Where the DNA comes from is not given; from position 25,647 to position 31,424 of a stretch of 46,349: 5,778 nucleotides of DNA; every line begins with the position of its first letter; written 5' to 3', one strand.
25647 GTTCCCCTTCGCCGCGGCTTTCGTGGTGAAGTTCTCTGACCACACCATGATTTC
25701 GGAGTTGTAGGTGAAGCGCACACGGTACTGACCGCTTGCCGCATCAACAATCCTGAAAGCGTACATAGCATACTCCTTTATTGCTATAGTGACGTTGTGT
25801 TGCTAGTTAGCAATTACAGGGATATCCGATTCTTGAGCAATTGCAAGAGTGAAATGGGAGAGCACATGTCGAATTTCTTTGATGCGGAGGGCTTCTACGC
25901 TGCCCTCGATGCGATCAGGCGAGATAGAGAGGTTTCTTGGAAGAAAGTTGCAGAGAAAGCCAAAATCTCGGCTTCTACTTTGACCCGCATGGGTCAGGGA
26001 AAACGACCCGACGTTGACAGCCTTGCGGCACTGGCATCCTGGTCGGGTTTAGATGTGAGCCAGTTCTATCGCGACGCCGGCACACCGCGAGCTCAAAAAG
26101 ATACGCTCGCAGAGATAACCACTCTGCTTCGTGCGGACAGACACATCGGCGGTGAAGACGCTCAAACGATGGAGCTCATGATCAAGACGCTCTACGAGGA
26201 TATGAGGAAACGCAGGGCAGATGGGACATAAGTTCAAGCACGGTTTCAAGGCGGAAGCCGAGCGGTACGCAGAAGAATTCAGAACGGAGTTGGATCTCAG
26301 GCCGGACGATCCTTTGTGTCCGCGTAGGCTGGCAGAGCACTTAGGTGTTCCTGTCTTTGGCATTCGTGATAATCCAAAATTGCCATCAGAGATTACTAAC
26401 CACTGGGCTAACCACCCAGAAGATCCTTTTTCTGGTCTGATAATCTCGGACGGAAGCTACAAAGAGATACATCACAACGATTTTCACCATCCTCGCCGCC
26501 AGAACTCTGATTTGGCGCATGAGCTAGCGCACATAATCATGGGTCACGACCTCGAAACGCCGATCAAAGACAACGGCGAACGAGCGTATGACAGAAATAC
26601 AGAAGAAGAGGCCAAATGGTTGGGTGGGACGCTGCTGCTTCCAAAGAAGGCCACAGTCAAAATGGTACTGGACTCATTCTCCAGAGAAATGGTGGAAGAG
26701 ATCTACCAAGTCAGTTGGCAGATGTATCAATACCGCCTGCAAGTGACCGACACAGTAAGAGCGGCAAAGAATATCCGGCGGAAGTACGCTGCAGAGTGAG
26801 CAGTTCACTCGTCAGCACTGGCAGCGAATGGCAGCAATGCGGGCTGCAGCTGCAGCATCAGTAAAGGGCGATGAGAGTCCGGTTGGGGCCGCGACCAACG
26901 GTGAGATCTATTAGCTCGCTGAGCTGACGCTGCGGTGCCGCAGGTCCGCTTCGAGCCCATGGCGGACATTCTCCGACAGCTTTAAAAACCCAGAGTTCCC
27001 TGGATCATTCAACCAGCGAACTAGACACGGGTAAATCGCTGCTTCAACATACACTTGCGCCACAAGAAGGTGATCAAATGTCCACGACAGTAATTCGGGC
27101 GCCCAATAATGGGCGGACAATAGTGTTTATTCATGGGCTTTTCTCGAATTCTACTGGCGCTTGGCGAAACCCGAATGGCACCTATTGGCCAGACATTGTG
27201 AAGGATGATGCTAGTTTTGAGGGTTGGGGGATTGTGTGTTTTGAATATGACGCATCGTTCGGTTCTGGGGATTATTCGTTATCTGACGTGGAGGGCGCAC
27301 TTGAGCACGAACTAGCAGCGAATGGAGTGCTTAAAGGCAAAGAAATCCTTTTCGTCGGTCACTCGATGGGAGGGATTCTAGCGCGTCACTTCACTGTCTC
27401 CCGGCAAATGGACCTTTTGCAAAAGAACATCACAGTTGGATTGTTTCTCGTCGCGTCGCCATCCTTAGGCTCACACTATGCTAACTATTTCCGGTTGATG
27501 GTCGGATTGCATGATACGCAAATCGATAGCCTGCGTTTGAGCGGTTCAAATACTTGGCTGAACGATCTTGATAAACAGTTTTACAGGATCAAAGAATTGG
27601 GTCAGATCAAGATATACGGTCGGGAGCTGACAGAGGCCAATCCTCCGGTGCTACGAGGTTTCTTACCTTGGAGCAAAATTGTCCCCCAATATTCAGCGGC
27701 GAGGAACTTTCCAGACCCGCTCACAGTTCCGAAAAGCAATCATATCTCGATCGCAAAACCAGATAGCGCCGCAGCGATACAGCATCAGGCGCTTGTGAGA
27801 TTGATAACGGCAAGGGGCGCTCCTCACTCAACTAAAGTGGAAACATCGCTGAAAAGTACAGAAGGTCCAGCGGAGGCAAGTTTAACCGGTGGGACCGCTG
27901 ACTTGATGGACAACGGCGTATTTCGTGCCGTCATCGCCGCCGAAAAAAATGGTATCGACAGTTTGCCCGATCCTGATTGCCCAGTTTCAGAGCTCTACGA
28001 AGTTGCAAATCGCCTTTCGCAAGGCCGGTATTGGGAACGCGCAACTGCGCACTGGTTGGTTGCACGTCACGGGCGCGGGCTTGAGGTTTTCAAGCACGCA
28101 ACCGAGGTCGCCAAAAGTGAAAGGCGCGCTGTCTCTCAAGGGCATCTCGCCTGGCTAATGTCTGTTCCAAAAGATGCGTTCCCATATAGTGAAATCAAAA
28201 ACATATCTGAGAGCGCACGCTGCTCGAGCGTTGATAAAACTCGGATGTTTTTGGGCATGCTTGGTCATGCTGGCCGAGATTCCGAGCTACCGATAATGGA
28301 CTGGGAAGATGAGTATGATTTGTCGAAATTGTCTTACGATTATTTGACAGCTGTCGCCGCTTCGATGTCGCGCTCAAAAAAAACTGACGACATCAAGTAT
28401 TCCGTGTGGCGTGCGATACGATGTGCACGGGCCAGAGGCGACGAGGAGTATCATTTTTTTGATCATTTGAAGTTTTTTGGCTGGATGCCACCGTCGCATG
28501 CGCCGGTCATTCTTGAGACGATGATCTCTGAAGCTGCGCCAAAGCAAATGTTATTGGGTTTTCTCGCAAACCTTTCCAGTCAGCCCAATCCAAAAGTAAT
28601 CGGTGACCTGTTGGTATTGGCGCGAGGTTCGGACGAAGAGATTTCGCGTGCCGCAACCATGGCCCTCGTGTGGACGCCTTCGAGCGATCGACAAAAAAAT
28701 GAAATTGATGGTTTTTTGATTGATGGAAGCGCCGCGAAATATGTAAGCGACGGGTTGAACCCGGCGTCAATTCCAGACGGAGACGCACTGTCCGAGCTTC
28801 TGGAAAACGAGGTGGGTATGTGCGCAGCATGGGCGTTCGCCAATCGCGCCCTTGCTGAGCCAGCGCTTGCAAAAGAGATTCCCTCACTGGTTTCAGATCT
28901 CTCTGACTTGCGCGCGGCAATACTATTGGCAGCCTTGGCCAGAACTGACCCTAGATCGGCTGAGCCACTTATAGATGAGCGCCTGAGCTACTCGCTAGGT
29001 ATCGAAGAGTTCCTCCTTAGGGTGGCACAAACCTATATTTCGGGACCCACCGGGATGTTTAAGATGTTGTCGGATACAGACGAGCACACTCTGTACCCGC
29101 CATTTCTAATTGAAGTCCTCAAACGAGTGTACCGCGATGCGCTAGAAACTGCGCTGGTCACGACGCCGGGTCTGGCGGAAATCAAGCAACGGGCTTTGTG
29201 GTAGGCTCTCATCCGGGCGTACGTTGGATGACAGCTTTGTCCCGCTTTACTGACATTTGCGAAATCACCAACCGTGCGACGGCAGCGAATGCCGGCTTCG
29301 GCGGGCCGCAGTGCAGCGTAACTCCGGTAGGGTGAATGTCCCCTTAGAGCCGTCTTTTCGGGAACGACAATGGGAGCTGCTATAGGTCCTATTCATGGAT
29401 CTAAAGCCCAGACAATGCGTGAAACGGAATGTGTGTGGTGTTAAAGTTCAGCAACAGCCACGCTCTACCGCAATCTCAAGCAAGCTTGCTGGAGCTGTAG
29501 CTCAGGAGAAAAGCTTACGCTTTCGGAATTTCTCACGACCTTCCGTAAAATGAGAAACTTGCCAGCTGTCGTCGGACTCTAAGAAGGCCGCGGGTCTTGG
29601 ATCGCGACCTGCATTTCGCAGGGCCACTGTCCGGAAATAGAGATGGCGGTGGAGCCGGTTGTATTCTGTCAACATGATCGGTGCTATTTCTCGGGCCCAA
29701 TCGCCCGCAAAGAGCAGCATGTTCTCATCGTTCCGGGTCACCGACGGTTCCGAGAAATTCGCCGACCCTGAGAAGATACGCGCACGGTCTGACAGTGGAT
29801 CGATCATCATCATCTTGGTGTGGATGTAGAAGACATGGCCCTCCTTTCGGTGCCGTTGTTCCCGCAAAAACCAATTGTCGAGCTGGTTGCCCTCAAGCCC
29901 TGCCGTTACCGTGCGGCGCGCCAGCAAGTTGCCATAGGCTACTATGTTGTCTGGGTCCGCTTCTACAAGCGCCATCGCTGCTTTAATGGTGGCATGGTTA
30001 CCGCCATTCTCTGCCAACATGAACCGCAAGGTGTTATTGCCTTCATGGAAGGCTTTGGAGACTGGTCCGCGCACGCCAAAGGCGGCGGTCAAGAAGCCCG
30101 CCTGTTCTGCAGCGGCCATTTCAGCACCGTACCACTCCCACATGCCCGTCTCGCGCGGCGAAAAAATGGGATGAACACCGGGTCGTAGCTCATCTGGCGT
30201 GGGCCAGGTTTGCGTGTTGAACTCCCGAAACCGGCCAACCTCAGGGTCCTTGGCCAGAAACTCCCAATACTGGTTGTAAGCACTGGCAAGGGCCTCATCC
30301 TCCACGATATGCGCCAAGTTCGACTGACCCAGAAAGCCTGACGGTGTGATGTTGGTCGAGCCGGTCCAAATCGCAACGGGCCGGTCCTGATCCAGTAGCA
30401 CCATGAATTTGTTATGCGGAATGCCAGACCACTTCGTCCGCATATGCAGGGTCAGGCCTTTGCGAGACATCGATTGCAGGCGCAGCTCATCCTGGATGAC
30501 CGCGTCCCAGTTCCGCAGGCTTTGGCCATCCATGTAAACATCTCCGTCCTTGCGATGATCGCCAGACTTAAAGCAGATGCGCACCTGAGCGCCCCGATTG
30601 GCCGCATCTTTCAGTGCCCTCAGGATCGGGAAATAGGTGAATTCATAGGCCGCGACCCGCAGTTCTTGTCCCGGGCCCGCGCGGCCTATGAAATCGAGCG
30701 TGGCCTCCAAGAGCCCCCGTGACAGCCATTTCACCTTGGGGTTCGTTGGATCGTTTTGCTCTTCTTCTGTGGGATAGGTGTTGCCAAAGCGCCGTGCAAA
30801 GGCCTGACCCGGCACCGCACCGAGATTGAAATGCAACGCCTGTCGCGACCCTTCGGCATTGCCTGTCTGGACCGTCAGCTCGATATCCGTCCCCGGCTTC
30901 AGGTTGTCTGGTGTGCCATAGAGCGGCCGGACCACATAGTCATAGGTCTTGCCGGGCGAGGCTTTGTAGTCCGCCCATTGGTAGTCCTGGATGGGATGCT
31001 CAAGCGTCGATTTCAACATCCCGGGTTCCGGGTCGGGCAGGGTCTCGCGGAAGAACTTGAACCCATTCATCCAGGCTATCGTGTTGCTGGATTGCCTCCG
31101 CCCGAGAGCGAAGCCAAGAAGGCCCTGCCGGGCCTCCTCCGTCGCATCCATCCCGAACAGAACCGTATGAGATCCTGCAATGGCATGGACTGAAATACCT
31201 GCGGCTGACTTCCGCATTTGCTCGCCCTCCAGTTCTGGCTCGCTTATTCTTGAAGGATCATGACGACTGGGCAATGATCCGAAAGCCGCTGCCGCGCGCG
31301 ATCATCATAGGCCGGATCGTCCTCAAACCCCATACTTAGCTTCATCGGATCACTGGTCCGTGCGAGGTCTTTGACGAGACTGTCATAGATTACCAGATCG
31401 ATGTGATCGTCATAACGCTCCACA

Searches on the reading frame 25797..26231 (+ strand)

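Call 106: search_protein_families(library=padloc, proteins=[window:25797-26231:+], max_evalue=0.001)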
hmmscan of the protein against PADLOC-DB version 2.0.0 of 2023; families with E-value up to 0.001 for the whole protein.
window:25797-26231:+ (144 aa): 3 families
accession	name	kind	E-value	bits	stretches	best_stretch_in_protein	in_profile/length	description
PDLC02926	HTH_VI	-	2.6e-05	22.4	1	35-90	4-60/92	-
PDLC03946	RmrA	-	0.00013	18.8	1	37-94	7-65/357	-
PDLC04142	capH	-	0.00017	20.6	1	34-133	8-99/103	capH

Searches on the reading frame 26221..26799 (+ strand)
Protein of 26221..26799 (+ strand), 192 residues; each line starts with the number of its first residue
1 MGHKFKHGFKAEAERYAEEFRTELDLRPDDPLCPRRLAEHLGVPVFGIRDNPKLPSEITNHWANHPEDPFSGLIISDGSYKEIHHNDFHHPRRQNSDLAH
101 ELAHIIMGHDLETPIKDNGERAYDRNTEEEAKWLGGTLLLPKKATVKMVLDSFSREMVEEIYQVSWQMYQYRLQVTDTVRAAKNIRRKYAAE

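Call 106: search_protein_families(library=padloc, proteins=[window:26221-26799:+], max_evalue=0.001)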
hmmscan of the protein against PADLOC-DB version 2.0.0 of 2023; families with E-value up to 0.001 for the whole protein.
window:26221-26799:+ (192 aa): 12 families
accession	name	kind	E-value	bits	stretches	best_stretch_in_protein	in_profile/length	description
PDLC04141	capP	-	2.7e-10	38.2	1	13-165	5-142/242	capP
PDLC03952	RmrA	-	1.6e-07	28.6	1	93-172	219-298/395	-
PDLC03945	RmrA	-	1.7e-07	28.8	1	93-164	207-274/394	-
PDLC03944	RmrA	-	3.5e-07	27.6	1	86-149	191-252/384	-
PDLC03943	RmrA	-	8.6e-07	26.3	1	91-149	189-238/370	-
PDLC03947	RmrA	-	1.5e-06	25.3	1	87-151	201-263/383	-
PDLC03949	RmrA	-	1e-05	22.6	1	91-176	186-265/363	-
PDLC03954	RmrA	-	4e-05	20.7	1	97-150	211-262/380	-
PDLC03948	RmrA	-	0.00013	19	1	90-150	203-261/397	-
PDLC03950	RmrA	-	0.00014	19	1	86-173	188-275/369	-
PDLC03953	RmrA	-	0.00027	18.3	1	13-154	130-258/373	-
PDLC03946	RmrA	-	0.00049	16.9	1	84-168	180-259/357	-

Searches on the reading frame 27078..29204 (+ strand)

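Call 105: search_protein_families(library=pfam, proteins=[window:27078-29204:+], max_evalue=0.0001)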
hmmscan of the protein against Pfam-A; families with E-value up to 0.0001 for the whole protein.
window:27078-29204:+ (708 aa): 2 families
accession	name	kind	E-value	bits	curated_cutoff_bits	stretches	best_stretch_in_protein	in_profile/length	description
PF12697.13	Abhydrolase_6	-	3.4e-10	41.4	26.3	1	15-250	1-204/217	Alpha/beta hydrolase family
PF05057.20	DUF676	-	7.7e-05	22.7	20.3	0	88-145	78-140/217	Putative serine esterase (DUF676)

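Call 106: search_protein_families(library=padloc, proteins=[window:27078-29204:+], max_evalue=0.001)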
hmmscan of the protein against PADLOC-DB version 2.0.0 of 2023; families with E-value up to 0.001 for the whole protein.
window:27078-29204:+ (708 aa): 1 family
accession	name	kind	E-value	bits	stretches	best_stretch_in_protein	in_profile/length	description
PDLC02918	DUF626_VIII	-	8.1e-08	29.8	1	83-244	74-236/474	-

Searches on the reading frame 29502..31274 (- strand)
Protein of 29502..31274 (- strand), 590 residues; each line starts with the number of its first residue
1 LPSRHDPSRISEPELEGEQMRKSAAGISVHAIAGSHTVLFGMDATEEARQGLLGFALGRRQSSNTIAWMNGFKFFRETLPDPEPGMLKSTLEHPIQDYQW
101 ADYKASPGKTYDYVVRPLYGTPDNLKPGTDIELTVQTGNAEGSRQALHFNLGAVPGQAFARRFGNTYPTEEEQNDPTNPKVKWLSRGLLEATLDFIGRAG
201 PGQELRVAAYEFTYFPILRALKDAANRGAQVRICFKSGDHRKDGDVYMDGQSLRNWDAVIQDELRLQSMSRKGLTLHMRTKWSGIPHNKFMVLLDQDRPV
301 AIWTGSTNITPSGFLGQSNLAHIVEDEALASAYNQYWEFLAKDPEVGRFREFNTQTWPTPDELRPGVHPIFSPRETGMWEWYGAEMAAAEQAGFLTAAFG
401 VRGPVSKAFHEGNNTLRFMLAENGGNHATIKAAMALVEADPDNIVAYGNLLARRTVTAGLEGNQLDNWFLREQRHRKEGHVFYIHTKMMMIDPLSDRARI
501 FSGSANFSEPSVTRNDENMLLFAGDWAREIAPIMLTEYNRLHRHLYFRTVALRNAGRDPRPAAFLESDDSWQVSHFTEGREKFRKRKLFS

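Call 105: search_protein_families(library=pfam, proteins=[window:29502-31274:-], max_evalue=0.0001)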
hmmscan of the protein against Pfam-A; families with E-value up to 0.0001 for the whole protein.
window:29502-31274:- (590 aa): 1 family
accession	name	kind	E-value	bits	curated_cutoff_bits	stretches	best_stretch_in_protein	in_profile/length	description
PF13091.12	PLDc_2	-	2.3e-21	76.5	27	2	196-337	5-128/132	PLD-like domain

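Call 106: search_protein_families(library=padloc, proteins=[window:29502-31274:-], max_evalue=0.001)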
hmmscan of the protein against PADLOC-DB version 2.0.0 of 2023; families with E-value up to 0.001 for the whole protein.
window:29502-31274:- (590 aa): 3 families
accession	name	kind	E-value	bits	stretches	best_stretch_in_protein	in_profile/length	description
PDLC02614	DrmC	-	2.1e-10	38.6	1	202-330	34-141/153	DrmC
PDLC03829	ZacB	-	6.5e-07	26.6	0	483-527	296-339/586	-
PDLC02588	DrmC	-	0.00027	18.7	0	458-524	171-229/256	DrmC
